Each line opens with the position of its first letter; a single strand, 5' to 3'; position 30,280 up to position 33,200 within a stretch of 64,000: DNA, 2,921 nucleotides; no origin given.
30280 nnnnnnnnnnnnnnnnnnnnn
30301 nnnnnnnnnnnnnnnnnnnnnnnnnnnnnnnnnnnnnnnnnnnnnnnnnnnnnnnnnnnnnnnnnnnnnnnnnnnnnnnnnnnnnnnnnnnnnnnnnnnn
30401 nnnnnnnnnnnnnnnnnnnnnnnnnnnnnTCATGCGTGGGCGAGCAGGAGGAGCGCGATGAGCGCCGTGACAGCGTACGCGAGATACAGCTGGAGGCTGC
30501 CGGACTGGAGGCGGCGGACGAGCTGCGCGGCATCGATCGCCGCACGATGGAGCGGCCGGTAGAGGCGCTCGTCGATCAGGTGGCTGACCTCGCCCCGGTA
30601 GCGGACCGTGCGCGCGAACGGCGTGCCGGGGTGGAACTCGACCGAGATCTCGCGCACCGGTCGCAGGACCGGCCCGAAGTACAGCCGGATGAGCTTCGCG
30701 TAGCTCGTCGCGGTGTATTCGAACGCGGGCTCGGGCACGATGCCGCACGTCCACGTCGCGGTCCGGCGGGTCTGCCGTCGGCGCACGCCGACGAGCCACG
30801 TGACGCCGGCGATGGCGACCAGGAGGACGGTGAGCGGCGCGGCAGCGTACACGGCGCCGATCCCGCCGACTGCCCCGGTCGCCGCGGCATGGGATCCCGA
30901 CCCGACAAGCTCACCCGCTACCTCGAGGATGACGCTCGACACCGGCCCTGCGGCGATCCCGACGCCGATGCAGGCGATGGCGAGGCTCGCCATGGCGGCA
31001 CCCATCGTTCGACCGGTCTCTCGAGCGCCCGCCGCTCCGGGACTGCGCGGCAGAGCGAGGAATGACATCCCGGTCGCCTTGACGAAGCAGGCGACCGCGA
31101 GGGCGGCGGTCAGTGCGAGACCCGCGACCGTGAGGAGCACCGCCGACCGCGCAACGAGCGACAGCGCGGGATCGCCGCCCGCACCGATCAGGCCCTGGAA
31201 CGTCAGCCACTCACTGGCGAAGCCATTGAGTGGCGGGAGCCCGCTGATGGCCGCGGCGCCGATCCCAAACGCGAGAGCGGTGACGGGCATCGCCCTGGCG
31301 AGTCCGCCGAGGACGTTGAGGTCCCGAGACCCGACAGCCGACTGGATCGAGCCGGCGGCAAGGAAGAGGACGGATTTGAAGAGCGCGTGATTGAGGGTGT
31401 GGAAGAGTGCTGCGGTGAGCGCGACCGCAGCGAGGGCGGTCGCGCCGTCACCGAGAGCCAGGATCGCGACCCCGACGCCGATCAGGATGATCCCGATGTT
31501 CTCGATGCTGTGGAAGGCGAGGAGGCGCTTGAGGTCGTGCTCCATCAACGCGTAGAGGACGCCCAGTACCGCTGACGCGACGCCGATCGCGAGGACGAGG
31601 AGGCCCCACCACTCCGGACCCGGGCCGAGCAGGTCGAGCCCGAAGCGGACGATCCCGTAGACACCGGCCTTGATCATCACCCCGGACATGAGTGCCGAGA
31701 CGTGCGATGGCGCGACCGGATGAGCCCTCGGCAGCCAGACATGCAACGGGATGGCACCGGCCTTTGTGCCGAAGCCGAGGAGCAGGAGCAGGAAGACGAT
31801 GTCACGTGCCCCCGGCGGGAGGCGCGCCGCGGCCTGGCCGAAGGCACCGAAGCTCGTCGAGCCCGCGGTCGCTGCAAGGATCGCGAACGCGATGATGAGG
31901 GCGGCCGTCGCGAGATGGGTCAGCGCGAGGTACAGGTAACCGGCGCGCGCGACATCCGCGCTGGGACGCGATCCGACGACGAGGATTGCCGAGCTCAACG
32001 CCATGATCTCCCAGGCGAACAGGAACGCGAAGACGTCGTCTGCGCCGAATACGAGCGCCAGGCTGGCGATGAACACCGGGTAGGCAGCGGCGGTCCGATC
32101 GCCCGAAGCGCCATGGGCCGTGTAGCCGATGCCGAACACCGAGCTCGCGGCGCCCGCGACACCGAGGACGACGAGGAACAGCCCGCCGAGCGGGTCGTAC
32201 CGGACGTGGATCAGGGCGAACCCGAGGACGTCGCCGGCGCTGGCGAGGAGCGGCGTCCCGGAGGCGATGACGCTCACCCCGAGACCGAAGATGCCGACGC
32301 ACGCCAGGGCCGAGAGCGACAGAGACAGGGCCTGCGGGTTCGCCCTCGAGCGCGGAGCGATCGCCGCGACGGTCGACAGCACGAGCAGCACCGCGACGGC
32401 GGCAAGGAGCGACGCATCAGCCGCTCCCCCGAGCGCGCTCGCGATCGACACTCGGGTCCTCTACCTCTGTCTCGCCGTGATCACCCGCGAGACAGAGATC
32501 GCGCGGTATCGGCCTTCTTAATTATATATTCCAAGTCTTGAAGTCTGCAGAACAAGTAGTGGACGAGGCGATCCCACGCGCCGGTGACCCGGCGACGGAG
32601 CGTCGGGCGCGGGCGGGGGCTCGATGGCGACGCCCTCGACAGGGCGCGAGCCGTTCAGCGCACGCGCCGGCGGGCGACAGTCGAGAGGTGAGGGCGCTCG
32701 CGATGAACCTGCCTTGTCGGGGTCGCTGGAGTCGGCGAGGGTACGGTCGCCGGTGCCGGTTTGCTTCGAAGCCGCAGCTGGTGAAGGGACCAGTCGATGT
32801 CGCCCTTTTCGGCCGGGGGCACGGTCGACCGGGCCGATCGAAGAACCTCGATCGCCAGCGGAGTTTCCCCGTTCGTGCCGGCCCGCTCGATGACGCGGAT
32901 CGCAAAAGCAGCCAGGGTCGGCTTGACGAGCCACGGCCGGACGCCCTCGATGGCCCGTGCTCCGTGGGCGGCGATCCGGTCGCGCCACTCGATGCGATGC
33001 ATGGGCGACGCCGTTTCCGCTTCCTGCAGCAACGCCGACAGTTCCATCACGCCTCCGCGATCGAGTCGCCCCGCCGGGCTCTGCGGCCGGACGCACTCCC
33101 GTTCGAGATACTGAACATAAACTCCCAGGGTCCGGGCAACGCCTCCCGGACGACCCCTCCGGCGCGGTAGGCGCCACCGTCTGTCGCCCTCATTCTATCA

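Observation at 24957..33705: Seven-gene Group-4 [NiFe]-hydrogenase operon with a divergent Cys-less ArsR regulator (Rv0081-Rv0087-like locus)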

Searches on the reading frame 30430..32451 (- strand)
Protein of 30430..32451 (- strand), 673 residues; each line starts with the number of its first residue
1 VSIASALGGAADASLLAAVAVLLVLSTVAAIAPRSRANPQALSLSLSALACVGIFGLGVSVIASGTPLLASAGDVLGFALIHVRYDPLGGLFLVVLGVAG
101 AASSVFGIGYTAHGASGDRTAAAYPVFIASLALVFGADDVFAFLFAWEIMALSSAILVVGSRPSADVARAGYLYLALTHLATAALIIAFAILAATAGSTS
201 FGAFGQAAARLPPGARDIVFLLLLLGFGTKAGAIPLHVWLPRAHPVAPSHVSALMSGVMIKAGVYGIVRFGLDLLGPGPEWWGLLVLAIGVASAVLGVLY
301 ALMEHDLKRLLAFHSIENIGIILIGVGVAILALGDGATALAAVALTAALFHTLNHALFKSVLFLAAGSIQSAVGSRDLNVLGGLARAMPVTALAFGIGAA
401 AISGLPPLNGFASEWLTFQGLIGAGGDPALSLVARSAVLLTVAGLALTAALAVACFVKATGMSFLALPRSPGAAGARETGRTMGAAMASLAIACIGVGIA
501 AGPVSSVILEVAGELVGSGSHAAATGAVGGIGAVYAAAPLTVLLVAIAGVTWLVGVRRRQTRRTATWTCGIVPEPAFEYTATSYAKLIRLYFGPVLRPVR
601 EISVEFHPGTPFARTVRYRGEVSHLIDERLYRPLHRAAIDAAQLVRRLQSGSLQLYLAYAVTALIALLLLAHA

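Call 5: search_protein_families(library=pfam, proteins=[window:30430-32451:-], max_evalue=0.01)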
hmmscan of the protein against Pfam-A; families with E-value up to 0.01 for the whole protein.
window:30430-32451:- (673 aa): 1 family
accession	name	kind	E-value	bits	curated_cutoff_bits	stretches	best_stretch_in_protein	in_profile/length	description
PF00361.26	Proton_antipo_M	-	4.3e-55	187.4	21.5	1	137-432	1-286/294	NADH:quinone oxidoreductase/Mrp antiporter, TM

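Call 6: search_protein_families(library=ncbifam, proteins=[window:30430-32451:-], max_evalue=0.001)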
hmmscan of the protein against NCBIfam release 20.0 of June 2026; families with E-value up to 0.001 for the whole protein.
window:30430-32451:- (673 aa): 74 families (the best 25 are shown)
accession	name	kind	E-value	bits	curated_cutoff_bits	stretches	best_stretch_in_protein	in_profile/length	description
NF005086.0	PRK06521.1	equivalog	2.2e-190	634.5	667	1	15-671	8-667/669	hydrogenase 4 subunit B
NF006418.0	PRK08667.1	equivalog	4.8e-141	471.4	794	1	14-671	4-640/644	hydrogenase membrane subunit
NF005958.0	PRK08042.1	equivalog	2.8e-84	284.1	727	1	45-599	29-567/608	formate hydrogenlyase subunit 3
NF006240.0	PRK08376.1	subfamily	3.7e-70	237.3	662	1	82-512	85-503/521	putative monovalent cation/H+ antiporter subunit D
NF009310.0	PRK12668.1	equivalog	5.3e-60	203.8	564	1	39-670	28-583/584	Na(+)/H(+) antiporter subunit D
NF006419.0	PRK08668.1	equivalog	6.8e-59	200.2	617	1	83-591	66-561/613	NADH dehydrogenase subunit M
NF005046.0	PRK06459.1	equivalog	8.8e-53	179.8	460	1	84-671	43-584/587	hydrogenase 4 subunit B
NF009288.0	PRK12648.1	equivalog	3.5e-51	174.3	1104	1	14-563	2-529/954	monovalent cation/H+ antiporter subunit A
NF005044.0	PRK06458.1-4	equivalog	9.7e-50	169.9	610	1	46-501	35-479/531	hydrogenase 4 subunit F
NF005097.0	PRK06525.1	equivalog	1.1e-49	169.4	430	1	16-493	6-467/480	hydrogenase 4 subunit D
TIGR00940.1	2a6301s01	subfamily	4.4e-47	160.9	920.45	1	60-513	47-501/793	monovalent cation:proton antiporter subunit A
TIGR01972.1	NDH_I_M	subfamily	7.4e-47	160.1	263.8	1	124-508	113-475/486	NADH-quinone oxidoreductase subunit M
NF009287.0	PRK12647.1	equivalog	4.3e-46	157.8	937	1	15-579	3-542/773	putative monovalent cation/H+ antiporter subunit A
NF005041.0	PRK06458.1-1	equivalog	1.7e-45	156.1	951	1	24-523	15-501/526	hydrogenase 4 subunit F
NF009285.0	PRK12645.1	equivalog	4.3e-44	150.9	1028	1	83-445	74-438/804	Na+/H+ antiporter subunit A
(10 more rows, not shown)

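Call 80: search_solved_structures(query=window:30430-32451:-, max_evalue=1e-20)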
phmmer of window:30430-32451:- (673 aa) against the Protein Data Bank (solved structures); distinct sequences matched with E-value up to 1e-20: 33.
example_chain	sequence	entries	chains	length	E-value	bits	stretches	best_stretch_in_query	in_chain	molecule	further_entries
7z0s_C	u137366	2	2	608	2.3e-75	257.7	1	60-599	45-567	Formate hydrogenlyase subunit 3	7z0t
6cfw_H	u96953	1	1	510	1.8e-54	188.7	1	84-505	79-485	Monovalent cation/H+ antiporter subunit D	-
7qru_A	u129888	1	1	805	2.9e-37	131.9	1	85-446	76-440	Na+/H+ antiporter subunit A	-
7d3u_A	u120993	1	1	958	2e-33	119.2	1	18-529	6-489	Monovalent Na+/H+ antiporter subunit A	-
6u8y_X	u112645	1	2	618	2.6e-31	112.2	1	64-424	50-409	NADH dehydrogenase subunit M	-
7qru_D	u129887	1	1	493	3.2e-31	111.9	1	48-419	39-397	Na+/H+ antiporter subunit D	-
6z16_A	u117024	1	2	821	3.9e-31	111.6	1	86-426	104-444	Multisubunit Na+/H+ antiporter, A subunit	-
6tjv_D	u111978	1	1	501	2.8e-29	105.5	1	106-434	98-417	NADH dehydrogenase subunit 4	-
8e9g_L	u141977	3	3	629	1.4e-28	103.2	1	83-495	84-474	NADH-quinone oxidoreductase, L subunit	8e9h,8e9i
6u8y_H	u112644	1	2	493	8.4e-25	90.7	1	58-417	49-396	NADH dehydrogenase subunit N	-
6hum_F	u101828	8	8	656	2.3e-24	89.3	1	72-415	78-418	NADH dehydrogenase subunit 5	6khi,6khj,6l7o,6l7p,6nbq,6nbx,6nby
7d3u_D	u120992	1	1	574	2.5e-24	89.2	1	90-442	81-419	Monovalent Na+/H+ antiporter subunit D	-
4he8_L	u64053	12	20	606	3.6e-24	88.6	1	51-414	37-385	NADH-quinone oxidoreductase subunit 12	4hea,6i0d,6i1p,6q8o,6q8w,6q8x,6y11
8qby_M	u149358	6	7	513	4.7e-24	88.2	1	130-444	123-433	NADH dehydrogenase subunit M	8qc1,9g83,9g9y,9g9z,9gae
6hum_D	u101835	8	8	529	7.2e-23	84.3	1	133-450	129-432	NAD(P)H-quinone oxidoreductase chain 4 1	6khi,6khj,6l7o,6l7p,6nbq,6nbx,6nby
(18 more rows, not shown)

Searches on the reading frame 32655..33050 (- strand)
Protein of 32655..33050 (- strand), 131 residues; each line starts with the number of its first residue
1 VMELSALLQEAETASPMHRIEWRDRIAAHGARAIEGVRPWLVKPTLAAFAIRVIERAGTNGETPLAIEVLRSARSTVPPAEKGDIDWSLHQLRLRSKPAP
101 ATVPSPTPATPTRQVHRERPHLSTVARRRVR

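Call 5: search_protein_families(library=pfam, proteins=[window:32655-33050:-], max_evalue=0.01)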
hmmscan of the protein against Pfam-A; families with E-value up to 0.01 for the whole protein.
window:32655-33050:- (131 aa): 0 families

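Call 6: search_protein_families(library=ncbifam, proteins=[window:32655-33050:-], max_evalue=0.001)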
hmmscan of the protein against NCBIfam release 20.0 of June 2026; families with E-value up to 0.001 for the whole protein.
window:32655-33050:- (131 aa): 0 families

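Call 56: find_homologous_proteins(query=window:32655-33050:-, max_evalue=0.001)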
Query window:32655-33050:- (131 aa): 201 proteins with E <= 0.001 among 306 candidates; the best 120 are listed.
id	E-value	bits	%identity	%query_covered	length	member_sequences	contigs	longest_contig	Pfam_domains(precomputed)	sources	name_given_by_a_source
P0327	3.6e-67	242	100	88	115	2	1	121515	-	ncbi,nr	ncbi:MAG: hypothetical protein IVW53_06455 [Chloroflexi bacterium]|nr:hypothetical protein [Chlorofl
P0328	1.1e-59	218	85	99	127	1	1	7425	-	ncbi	-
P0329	6.6e-58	212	80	100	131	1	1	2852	-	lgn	-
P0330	9.2e-55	202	79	100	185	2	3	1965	-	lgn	-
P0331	2.1e-51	191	72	99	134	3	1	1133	-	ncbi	-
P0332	1.1e-50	189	73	99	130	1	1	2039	-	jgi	jgi:hypothetical protein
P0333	1.8e-50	188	74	98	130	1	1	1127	-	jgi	jgi:hypothetical protein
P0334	6.5e-49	183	71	99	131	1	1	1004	-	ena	-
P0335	6.5e-49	183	70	100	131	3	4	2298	-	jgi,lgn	jgi:hypothetical protein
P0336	5.7e-48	180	73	99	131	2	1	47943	-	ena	-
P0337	6.5e-48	180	67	100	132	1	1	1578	-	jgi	jgi:hypothetical protein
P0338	8.9e-48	179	71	99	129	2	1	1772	-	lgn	-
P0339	1.3e-47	179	71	99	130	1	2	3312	-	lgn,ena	-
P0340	3.7e-47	177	68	99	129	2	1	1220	-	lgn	-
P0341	1.1e-46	176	68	99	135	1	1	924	-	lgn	-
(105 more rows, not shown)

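Call 65: predict_structure(alignment_id=A2)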
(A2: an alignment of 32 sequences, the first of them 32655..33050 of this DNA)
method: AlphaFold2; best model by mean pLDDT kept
length: 131 residues; sequences in the alignment: 32
mean_pLDDT: 84.2   pTM: 0.70
mean pLDDT of the five models: 84.2, 83.0, 82.8, 82.7, 80.9
residues with pLDDT >= 90: 90; 70-90: 6; 50-70: 20; < 50: 15
segments of 3 or more residues with pLDDT < 50: 111-114, 126-131
pLDDT, mean of each block of 10 residues (from residue 1): 91 92 96 98 97 97 97 96 97 80 56 51 49 48
secondary structure, 60 per line:
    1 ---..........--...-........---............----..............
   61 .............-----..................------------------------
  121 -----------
elements in order: H4-13 H20-27 H31-42 H47-73 H79-96

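Call 68: fold_search(model_id=the predicted structure, library=pdb)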
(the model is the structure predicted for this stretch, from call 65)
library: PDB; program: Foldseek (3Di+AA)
matches with E <= 10: 505; with E <= 0.001: 0
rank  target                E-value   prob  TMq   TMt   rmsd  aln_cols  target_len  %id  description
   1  8ye5_A                1.4e-01  0.84  0.32  0.33   9.8       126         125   13  Structural and functional research of Reductive Dehalogenases TmrC using a cell-free expression system for heterologou (released 2024-03-06)
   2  8ye5_B                2.2e-01  0.82  0.35  0.38   7.0       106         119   17  Structural and functional research of Reductive Dehalogenases TmrC using a cell-free expression system for heterologou (released 2024-03-06)
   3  2kat_MODEL_1_A        3.5e-01  0.60  0.36  0.39   5.9       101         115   17  Solution structure of protein BPP2914 from Bordetella parapertussis. Northeast Structural Genomics Consortium  (released 2008-12-16)
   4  5cwn                  3.7e-01  0.35  0.27  0.19  10.7       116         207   18  Crystal structure of de novo designed helical repeat protein DHR71 (released 2015-12-16)
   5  8g9j                  3.7e-01  0.30  0.21  0.15  12.1        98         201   21  Geometrically programmable nanomaterial construction using regularized protein building blocks (released 2024-03-13)
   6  5woz_MODEL_1_A        4.1e-01  0.96  0.49  0.48   4.1       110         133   12  NMR solution structure of Rtt103 (RTT) protein using two 4D-spectra (released 2018-02-07)
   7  9dtr_T                4.3e-01  0.75  0.32  0.07   9.6        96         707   20  Structure of the yeast post-catalytic P complex spliceosome at 2.3 Angstrom resolution (released 2024-12-25)
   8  4wwf_A                4.6e-01  0.23  0.24  0.27  16.3       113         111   17  High-resolution structure of two Ni-bound forms of the M123C mutant of C. metallidurans CnrXs (released 2015-02-11)
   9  3zg1_D                4.6e-01  0.20  0.21  0.25  17.2       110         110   20  NI-BOUND FORM OF M123A MUTANT OF CUPRIAVIDUS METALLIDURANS CH34 CNRXS (released 2013-10-23)
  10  4uj6                  5.4e-01  0.57  0.31  0.08  11.0       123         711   14  Structure of surface layer protein SbsC, domains 1-6 (released 2016-04-27)
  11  6zve_A                5.6e-01  0.41  0.30  0.20   9.7        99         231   11  14-3-3 Sigma in complex with phosphorylated Gab2pT391 peptide - 1h incubation (released 2021-08-04)
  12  2y3h_C                6.3e-01  0.20  0.23  0.27  17.0       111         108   20  E63Q mutant of Cupriavidus metallidurans CH34 CnrXs (released 2011-03-30)
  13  2y39                  6.3e-01  0.18  0.22  0.25  16.9       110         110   19  Ni-bound form of Cupriavidus metallidurans CH34 CnrXs (released 2011-03-30)
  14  8g9k_B                6.6e-01  0.28  0.25  0.18  10.7       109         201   16  Geometrically programmable nanomaterial construction using regularized protein building blocks (released 2024-03-13)
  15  6qzr_F                7.3e-01  0.41  0.30  0.20   9.7       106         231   12  14-3-3 sigma in complex with FOXO1 pT24 peptide (released 2019-07-31)
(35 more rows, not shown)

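Call 91: search_protein_families(library=pfam, proteins=[window:32655-33050:-], max_evalue=10)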
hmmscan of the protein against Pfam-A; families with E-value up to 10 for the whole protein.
window:32655-33050:- (131 aa): 1 family
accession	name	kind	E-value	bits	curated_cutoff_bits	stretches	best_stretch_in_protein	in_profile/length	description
PF24965.1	TRS130_4HB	-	0.081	13.8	25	1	2-42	44-84/98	TRS130-like four helical bundle domain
